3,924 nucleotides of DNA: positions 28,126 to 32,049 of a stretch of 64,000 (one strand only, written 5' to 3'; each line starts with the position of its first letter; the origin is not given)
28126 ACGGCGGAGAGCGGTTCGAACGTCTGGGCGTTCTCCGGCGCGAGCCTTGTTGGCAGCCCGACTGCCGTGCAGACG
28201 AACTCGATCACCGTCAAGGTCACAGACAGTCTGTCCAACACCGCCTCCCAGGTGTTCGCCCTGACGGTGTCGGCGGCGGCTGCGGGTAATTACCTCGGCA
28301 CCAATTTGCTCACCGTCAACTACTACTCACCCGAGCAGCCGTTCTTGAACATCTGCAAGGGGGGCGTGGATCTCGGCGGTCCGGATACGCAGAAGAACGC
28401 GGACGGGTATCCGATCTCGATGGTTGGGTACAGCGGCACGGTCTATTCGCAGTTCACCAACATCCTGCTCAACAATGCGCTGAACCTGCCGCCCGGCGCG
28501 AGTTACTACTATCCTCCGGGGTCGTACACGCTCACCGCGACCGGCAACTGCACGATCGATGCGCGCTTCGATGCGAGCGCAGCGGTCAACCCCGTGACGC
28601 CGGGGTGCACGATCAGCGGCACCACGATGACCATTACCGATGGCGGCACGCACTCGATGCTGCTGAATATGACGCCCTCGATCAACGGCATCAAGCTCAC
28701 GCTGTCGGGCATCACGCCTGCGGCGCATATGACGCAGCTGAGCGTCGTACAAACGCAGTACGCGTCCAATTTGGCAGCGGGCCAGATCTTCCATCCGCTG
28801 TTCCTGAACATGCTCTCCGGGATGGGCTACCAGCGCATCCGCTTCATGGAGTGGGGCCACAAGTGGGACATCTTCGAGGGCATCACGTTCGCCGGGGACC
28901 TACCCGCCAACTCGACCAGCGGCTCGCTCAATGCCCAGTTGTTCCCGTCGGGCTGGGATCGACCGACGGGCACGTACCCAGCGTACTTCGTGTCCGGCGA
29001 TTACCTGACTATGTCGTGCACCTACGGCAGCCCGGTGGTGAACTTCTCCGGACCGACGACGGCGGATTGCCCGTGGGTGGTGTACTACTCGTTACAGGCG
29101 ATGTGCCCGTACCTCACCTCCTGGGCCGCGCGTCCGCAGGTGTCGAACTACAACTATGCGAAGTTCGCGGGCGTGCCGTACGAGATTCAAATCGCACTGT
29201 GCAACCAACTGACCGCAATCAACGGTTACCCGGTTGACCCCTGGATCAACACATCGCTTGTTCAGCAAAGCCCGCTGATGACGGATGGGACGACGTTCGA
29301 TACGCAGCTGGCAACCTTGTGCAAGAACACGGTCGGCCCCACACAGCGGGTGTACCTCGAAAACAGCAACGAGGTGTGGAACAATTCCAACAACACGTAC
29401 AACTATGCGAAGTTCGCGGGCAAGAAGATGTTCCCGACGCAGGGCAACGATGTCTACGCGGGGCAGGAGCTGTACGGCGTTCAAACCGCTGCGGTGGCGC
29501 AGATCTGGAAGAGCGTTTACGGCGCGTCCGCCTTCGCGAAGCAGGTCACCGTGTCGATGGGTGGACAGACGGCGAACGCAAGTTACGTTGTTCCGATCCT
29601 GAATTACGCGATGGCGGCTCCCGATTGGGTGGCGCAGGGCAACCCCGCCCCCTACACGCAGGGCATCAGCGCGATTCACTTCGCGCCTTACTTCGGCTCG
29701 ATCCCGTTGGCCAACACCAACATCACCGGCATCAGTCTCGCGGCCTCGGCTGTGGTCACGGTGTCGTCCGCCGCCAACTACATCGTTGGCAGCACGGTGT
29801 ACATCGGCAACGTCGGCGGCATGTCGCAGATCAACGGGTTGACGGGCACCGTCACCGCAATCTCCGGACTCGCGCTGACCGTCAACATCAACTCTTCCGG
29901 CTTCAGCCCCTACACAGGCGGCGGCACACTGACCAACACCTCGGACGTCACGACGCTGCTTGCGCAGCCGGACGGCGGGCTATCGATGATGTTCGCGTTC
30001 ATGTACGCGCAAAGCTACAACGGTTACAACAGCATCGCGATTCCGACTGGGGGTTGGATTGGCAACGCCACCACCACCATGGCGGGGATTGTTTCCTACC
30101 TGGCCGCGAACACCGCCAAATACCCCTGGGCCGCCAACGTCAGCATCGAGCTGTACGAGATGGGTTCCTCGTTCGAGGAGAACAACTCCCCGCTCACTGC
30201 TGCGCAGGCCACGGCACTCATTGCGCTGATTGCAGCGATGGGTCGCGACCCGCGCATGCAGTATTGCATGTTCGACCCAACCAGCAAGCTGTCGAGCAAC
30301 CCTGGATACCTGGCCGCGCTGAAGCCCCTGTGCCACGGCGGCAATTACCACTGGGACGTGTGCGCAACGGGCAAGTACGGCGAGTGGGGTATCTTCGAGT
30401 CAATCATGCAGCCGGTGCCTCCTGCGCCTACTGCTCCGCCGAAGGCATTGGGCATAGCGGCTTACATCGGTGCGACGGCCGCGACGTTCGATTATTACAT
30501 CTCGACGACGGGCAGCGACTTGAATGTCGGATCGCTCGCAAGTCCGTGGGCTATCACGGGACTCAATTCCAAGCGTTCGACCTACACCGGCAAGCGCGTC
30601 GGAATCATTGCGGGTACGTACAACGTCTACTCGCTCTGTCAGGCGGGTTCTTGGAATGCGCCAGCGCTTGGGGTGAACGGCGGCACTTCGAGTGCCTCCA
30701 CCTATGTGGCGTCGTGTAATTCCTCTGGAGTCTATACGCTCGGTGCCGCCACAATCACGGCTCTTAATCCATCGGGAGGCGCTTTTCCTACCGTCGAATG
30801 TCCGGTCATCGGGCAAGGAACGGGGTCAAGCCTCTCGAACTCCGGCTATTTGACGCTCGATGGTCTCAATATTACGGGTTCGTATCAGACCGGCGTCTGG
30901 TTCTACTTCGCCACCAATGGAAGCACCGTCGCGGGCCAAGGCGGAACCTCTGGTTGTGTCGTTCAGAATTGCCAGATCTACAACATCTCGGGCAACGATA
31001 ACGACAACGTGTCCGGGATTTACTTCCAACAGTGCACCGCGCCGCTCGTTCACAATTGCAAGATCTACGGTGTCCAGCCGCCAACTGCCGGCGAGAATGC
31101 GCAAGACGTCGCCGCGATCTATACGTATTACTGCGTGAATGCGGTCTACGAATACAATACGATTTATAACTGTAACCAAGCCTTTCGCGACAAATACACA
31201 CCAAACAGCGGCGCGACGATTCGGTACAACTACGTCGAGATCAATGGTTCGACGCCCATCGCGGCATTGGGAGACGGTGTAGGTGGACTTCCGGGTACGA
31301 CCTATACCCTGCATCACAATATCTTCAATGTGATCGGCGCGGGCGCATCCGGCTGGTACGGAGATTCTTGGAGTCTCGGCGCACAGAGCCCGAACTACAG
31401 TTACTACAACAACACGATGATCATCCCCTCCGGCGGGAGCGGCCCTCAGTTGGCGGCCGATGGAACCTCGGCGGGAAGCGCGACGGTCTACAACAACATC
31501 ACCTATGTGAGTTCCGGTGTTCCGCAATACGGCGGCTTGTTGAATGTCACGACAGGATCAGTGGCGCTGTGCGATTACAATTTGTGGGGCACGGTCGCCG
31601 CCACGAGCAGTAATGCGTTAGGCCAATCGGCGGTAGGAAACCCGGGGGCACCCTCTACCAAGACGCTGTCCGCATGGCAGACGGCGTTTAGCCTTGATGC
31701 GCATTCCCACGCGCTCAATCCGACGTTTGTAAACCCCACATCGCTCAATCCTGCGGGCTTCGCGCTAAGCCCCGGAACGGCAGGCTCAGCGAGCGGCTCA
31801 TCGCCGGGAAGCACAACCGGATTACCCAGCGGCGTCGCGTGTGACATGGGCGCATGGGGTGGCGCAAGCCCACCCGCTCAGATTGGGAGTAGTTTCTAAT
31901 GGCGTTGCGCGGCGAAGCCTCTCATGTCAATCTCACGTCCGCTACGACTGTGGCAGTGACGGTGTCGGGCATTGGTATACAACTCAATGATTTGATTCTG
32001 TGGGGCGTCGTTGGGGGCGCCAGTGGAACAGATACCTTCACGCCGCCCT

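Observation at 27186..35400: GC-rich island (about 65-73 percent vs about 45-50 percent flanks) covering the receptor-binding-like genes, with a compositional break inside one gene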

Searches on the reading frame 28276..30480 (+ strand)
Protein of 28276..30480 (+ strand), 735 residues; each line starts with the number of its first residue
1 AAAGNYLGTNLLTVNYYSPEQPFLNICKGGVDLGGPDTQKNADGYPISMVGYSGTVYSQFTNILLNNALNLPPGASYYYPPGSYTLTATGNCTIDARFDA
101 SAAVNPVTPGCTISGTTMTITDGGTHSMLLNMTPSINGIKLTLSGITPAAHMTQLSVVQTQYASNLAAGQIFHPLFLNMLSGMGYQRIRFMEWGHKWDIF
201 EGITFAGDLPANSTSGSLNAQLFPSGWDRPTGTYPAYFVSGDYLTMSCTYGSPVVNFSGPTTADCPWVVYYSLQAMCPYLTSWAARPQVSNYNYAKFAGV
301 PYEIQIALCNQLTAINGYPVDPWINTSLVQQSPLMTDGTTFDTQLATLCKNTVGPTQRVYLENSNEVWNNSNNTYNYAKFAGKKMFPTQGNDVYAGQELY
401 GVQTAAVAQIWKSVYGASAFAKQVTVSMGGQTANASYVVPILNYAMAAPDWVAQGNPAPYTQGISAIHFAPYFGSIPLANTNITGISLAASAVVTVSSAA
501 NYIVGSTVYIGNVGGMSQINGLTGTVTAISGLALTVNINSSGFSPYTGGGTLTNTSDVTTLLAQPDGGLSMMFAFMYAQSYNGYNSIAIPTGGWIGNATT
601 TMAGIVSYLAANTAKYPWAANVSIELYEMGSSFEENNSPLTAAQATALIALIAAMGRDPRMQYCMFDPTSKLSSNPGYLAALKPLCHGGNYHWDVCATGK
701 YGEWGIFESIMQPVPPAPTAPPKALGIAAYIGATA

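Call 47: search_solved_structures(query=A3, max_evalue=1)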
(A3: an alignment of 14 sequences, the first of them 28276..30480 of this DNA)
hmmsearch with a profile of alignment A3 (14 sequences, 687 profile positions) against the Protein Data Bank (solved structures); distinct sequences matched with E-value up to 1: 0.
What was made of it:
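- Tried and rejected: A profile of the central module against PDB sequences gave no hit at E <= 1 (call 47).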

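Call 49: find_related_loci(query=A3, collection=genome_contigs, flank=5000)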
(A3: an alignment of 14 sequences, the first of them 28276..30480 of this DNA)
Query A3 (735 aa) in genome_contigs; peptide patterns used: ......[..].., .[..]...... (x = any residue, [..] = any of these).
359 stretches matched a pattern; 248 encode a relative of the query (tblastn E <= 1e-3); the best 80 are kept; 80 distinct loci.
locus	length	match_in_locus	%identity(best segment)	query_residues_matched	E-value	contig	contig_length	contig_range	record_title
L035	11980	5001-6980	32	1-731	3e-58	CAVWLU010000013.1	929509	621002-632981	MAG: uncultured Gammaproteobacteria bacterium isolate MFD04434.bin.1.31 genome assembly, contig: contig_4827, whole geno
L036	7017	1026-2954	31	7-732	3e-44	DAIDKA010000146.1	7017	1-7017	MAG TPA_asm: Gammaproteobacteria bacterium isolate clean397 k141_674695, whole genome shotgun sequence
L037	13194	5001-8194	32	3-731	4e-43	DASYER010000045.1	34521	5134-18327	MAG TPA_asm: Steroidobacteraceae bacterium isolate SMAG_U4992 k141_2646463, whole genome shotgun sequence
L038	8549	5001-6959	30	5-733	1e-42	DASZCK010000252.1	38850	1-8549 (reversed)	MAG TPA_asm: Steroidobacteraceae bacterium isolate SMAG_U6440 k141_198576, whole genome shotgun sequence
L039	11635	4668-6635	32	1-732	6e-41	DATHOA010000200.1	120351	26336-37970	MAG TPA_asm: Steroidobacteraceae bacterium isolate SMAG_U12672 k141_3425248, whole genome shotgun sequence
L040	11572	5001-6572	40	7-731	2e-30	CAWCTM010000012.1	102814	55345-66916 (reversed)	MAG: uncultured Gammaproteobacteria bacterium isolate MFD01716.bin.1.190 genome assembly, contig: contig_25911, whole ge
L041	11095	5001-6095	39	7-477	1e-27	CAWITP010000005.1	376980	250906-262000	MAG: uncultured proteobacterium isolate MFD09671.bin.1.4 genome assembly, contig: contig_16639, whole genome shotgun seq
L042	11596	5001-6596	35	7-734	2e-24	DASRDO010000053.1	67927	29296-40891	MAG TPA_asm: Steroidobacteraceae bacterium isolate SMAG_U9982 k141_1713159, whole genome shotgun sequence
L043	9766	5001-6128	36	7-487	5e-24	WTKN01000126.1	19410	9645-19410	MAG: Moorena sp. SS36440bin_2 NODE_151_length_19410_cov_31.416533, whole genome shotgun sequence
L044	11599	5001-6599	35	7-733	1e-23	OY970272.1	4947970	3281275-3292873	MAG: uncultured proteobacterium isolate MFD01213.bin.2.5 genome assembly, chromosome: 1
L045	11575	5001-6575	35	7-733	2e-23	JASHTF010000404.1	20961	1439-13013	MAG: Gammaproteobacteria bacterium isolate JOPF146 JOPF_AWAY_contig_1424380, whole genome shotgun sequence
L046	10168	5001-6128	35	7-487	2e-23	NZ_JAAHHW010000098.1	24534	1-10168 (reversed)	MAG: Moorena sp. SIO3I8 3I8_NODE_98, whole genome shotgun sequence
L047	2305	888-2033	33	7-476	3e-23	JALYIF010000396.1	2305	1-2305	MAG: Vulcanimicrobiota bacterium isolate HIE bin18 SD1475-77_k127_1055927, whole genome shotgun sequence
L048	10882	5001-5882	36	57-473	8e-23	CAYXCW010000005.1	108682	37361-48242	MAG TPA_asm: uncultured bacterium isolate binchicken_co319_167 genome assembly, contig: NODE_258_length_108682_cov_24.04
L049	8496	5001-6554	35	3-733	1e-22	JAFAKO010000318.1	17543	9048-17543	MAG: Gammaproteobacteria bacterium isolate CP_BE_RX_13 BE_RX_k147_10266406, whole genome shotgun sequence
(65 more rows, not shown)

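Call 61: predict_structure(alignment_id=A3)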
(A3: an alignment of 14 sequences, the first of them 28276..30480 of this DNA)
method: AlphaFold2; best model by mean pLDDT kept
length: 735 residues; sequences in the alignment: 14
mean_pLDDT: 48.2   pTM: 0.52
mean pLDDT of the five models: 48.2, 45.8, 43.8, 43.8, 43.5
residues with pLDDT >= 90: 0; 70-90: 49; 50-70: 294; < 50: 392
segments of 3 or more residues with pLDDT < 50: 1-62, 67-76, 100-114, 148-150, 182-184, 191-201, 271-299, 322-327, 340-356, 364-396, 450-457, 473-504, 506-558, 582-588, 629-647, 656-660, 664-735
pLDDT, mean of each block of 10 residues (from residue 1): 25 34 35 33 37 31 45 45 66 63 34 55 70 57 56 59 59 55 53 40 66 82 63 60 67 79 58 35 39 39 62 60 49 52 45 48 46 38 34 49 60 58 60 61 59 49 63 38 28 35 42 30 33 29 27 44 57 60 47 61 71 71 56 38 49 49 46 31 34 31 28 29 34 28
secondary structure, 60 per line:
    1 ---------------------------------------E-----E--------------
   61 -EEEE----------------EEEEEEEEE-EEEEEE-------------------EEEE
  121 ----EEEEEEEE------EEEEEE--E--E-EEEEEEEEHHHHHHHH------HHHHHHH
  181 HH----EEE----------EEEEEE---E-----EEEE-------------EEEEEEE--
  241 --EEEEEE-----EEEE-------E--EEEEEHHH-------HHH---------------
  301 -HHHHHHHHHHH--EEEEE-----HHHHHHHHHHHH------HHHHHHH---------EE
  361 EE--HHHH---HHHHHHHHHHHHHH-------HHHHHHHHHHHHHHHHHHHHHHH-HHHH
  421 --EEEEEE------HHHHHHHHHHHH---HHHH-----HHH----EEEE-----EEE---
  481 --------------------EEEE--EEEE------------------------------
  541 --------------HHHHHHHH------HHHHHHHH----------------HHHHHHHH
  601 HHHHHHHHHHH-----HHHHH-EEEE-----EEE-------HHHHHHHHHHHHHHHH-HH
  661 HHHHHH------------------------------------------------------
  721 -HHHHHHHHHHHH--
elements in order (helices of 4 or more, strands of 3 or more residues): E62-65 E82-90 E92-97 E117-120 E125-132 E139-144 E152-159 H160-167 H174-182 E187-189 E200-205 E215-218 E232-238 E243-248 E254-257 E268-272 H302-312 E315-319 H325-336 H343-349 E359-362 H365-368 H372-385 H393-415 H417-420 E423-428 H435-446 H450-453 E466-469 E475-477 E501-504 E507-510 H555-562 H569-576 H593-611 H617-621 E623-626 E632-634 H642-657 H659-666 H722-733

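Call 65: fold_search(model_id=the predicted structure, library=pdb)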
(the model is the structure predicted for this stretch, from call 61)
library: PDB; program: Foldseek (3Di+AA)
matches with E <= 10: 609; with E <= 0.001: 0
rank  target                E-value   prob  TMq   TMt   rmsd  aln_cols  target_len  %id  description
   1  8vjh_B                2.0e-02  0.44  0.08  0.11  22.3       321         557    9  Cryo-EM of tail-tip of bacteriophage Chi (released 2024-10-02)
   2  6bo3_B                5.8e-02  0.06  0.06  0.14  16.6       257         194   10  Structure Determination of A223, a turret protein in Sulfolobus turreted icosahedral virus, using an iterative hybrid  (released 2018-11-21)
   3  9n71_A                7.2e-02  0.28  0.08  0.21  18.0       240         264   12  Tail tube structure of Acinetobacter baumannii phage Mystique (released 2025-03-19)
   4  7ntx_A                8.0e-02  0.13  0.07  0.08  19.9       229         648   10  Vip3Bc1 tetramer in processed, activated state (released 2021-04-14)
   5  6yrg_A                8.0e-02  0.13  0.07  0.08  19.9       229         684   10  Vip3Bc1 tetramer in processed, activated state (released 2021-03-17)
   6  8xmz_A                9.0e-02  0.94  0.09  0.39   4.5        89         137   18  Crystal structure of a novel porphyran-binding carbohydrate binding module (released 2024-01-17)
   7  5iku                  9.0e-02  0.25  0.08  0.21  16.8       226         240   10  Crystal structure of the Hathewaya histolytica ColG tandem collagen-binding domain s3as3b in the presence of calcium at  (released 2017-03-15)
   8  6vls_B                9.5e-02  0.25  0.09  0.07  17.4       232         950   10  Structure of C-terminal fragment of Vip3A toxin (released 2020-07-22)
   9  6yrf_A                9.5e-02  0.15  0.08  0.07  19.2       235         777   10  Vip3Bc1 tetramer (released 2021-03-17)
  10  6v1v_D                1.1e-01  0.25  0.09  0.09  19.2       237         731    8  VIP3B (VIP3B_2160) adapted for crystallization (released 2019-12-18)
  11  9eul                  1.1e-01  0.04  0.07  0.12  20.5       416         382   10  Cryo-EM structure of Staphylococcus aureus bacteriophage phi812 central spike protein - knob and petal domains (released 2025-04-09)
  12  7vnn_A                1.3e-01  0.21  0.09  0.11  22.8       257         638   10  Complex structure of Clostridioides difficile enzymatic component (CDTa) and binding component (CDTb) pore with long s (released 2022-10-26)
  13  6v1v_B                1.3e-01  0.14  0.07  0.07  19.8       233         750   10  VIP3B (VIP3B_2160) adapted for crystallization (released 2019-12-18)
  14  7vnj_A                1.3e-01  0.69  0.09  0.13  10.9       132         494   13  Complex structure of Clostridioides difficile enzymatic component (CDTa) and binding component (CDTb) pore with short  (released 2022-10-26)
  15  7vnj_D                1.5e-01  0.69  0.09  0.12  11.5       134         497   13  Complex structure of Clostridioides difficile enzymatic component (CDTa) and binding component (CDTb) pore with short  (released 2022-10-26)
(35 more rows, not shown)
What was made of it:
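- Tried and rejected: Its AlphaFold model was poor (pLDDT 48; call 61), so the Foldseek matches are meaningless (call 65).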

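Call 66: search_protein_families(library=pfam, alignment_id=A3, max_evalue=1)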
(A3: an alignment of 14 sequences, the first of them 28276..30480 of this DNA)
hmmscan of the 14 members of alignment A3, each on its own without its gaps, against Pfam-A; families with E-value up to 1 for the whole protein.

A. member 1, window:28276-30480:+ (735 aa): 1 family
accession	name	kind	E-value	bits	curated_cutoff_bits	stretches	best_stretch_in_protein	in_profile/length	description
PF16190.11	E1_FCCH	-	2.5e-05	24.7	29.5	1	493-554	5-68/70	Ubiquitin-activating enzyme E1 FCCH domain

B. families by the number of members that match (of 14 scanned): 5 families
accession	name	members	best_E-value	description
PF16190.11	E1_FCCH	1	2.5e-05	Ubiquitin-activating enzyme E1 FCCH domain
PF05345.18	He_PIG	1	0.00046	Putative Ig domain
PF18838.6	LPD23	1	0.014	Large polyvalent protein associated domain 23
PF10399.14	UCR_Fe-S_N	1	0.032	Ubiquitinol-cytochrome C reductase Fe-S subunit TAT signal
PF05801.16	VP2_lagovir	1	0.2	Lagovirus minor capsid protein VP2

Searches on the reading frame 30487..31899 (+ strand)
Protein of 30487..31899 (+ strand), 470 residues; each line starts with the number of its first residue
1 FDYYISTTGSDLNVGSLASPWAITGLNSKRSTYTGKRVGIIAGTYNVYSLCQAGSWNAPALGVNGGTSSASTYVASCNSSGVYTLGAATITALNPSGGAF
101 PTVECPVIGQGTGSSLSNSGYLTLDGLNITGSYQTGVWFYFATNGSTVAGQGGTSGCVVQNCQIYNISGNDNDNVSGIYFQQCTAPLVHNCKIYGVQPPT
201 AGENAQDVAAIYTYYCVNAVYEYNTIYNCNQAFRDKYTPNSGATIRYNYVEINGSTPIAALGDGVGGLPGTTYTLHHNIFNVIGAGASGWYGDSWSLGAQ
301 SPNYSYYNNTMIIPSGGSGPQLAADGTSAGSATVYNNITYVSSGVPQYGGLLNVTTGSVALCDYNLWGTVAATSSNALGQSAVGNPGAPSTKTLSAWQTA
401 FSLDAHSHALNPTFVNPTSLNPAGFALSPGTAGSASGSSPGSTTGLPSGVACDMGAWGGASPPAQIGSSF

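Call 72: predict_structure(alignment_id=A4)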
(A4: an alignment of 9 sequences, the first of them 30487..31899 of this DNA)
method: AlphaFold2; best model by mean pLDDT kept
length: 470 residues; sequences in the alignment: 9
mean_pLDDT: 65.0   pTM: 0.74
mean pLDDT of the five models: 65.0, 63.8, 63.1, 62.7, 57.9
residues with pLDDT >= 90: 109; 70-90: 120; 50-70: 73; < 50: 168
segments of 3 or more residues with pLDDT < 50: 113-115, 144-152, 293-300, 315-329, 342-470
pLDDT, mean of each block of 10 residues (from residue 1): 94 88 92 94 95 82 90 95 92 90 89 60 95 90 49 71 90 82 86 82 66 84 84 71 79 65 58 76 62 43 66 50 44 60 41 39 45 38 29 38 32 32 30 29 29 32 28
secondary structure, 60 per line:
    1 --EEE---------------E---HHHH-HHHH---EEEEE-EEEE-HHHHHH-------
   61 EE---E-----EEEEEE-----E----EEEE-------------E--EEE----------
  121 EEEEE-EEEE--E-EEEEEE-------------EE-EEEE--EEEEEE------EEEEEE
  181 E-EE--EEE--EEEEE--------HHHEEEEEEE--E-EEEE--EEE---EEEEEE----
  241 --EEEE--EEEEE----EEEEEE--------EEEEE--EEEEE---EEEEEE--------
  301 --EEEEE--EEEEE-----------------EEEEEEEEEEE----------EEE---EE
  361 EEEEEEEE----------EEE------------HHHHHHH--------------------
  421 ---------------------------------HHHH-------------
elements in order: E3-5 H25-28 H30-33 E37-41 E43-46 H48-53 E72-77 E88-91 E108-110 E121-125 E127-130 E135-140 E157-160 E163-168 E175-181 E187-189 E192-196 E208-214 E219-222 E225-227 E231-236 E243-246 E249-253 E258-263 E272-276 E279-283 E287-292 E303-307 E310-314 E332-342 E353-355 E359-368 E379-381 H394-400 H454-457
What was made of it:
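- On Phage tailspike / depolymerase receptor-binding protein: The AlphaFold model has pTM 0.74, with residues 1-290 mostly at pLDDT 80-95 (call 72).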

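Call 74: fold_search(model_id=the predicted structure, library=pdb)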
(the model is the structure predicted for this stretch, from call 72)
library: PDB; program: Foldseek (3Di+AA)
matches with E <= 10: 398; with E <= 0.001: 18
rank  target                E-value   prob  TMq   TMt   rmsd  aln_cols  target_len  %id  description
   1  5olq_A                2.4e-05  1.00  0.35  0.38  13.1       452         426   13  Rhamnogalacturonan lyase (released 2017-11-29)
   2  5gqc_A                6.2e-05  1.00  0.36  0.31  10.1       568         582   14  Crystal structure of lacto-N-biosidase LnbX from Bifidobacterium longum subsp. longum, ligand-free form (released 2017-04-19)
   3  5gqc_D                1.0e-04  1.00  0.38  0.32  12.3       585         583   14  Crystal structure of lacto-N-biosidase LnbX from Bifidobacterium longum subsp. longum, ligand-free form (released 2017-04-19)
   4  5olr_C                1.5e-04  1.00  0.34  0.37  12.9       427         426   14  Rhamnogalacturonan lyase (released 2017-11-29)
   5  7v6m_A                1.8e-04  1.00  0.24  0.21  13.7       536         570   12  Crystal structure of lacto-N-biosidase TnX from Tynzenella nexilis, lacto-N-biose complex (released 2022-02-09)
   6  1ru4                  2.3e-04  1.00  0.46  0.53   7.0       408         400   14  Crystal structure of pectate lyase Pel9A (released 2004-04-13)
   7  5olr_A                2.4e-04  1.00  0.37  0.40  12.6       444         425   15  Rhamnogalacturonan lyase (released 2017-11-29)
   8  5mqp_E                3.6e-04  1.00  0.37  0.30  13.9       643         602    9  Glycoside hydrolase BT_1002 (released 2017-04-05)
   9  3vst_A                3.8e-04  1.00  0.41  0.31  10.4       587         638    9  The complex structure of XylC with Tris (released 2013-02-27)
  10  6kqs_A                4.0e-04  1.00  0.37  0.29  11.1       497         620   12  Crystal Structure of GH136 lacto-N-biosidase from Eubacterium ramulus - selenomethionine derivative (released 2020-06-10)
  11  3zpp                  4.2e-04  1.00  0.35  0.39  11.6       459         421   14  Structure of the Streptococcus pneumoniae surface protein and adhesin PfbA (released 2013-05-29)
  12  2pyg_A                4.8e-04  1.00  0.40  0.49   9.5       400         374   12  Azotobacter vinelandii Mannuronan C-5 epimerase AlgE4 A-module (released 2008-05-27)
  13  6kqt_A                5.0e-04  1.00  0.38  0.30  13.0       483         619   13  Crystal Structure of GH136 lacto-N-biosidase from Eubacterium ramulus - native protein (released 2020-06-10)
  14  4mr0_B                5.2e-04  1.00  0.33  0.34  13.1       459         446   12  Crystal structure of PfbA, a surface adhesin of Streptococcus pneumoniae (released 2014-02-05)
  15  2pyg_B                6.9e-04  1.00  0.39  0.48  10.7       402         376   12  Azotobacter vinelandii Mannuronan C-5 epimerase AlgE4 A-module (released 2008-05-27)
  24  5olq_C                1.7e-03  1.00  0.39  0.43   8.6       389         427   13  Rhamnogalacturonan lyase (released 2017-11-29)
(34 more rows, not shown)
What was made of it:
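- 30401..31899 (+): Intermediate-GC3 segment. It is the C-terminal right-handed beta-helix domain (aa about 929-1399) of the 1399-aa protein. Foldseek matches rhamnogalacturonan and pectate lyases, AlgE4, the HK620 tailspike and the K1 capsule lyase (calls 72, 74).
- On Phage tailspike / depolymerase receptor-binding protein: Foldseek PDB hits are 5olq (E = 2.4e-5), 1ru4, 2pyg, the HK620 tailspike and the K1 capsule lyase (call 74).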
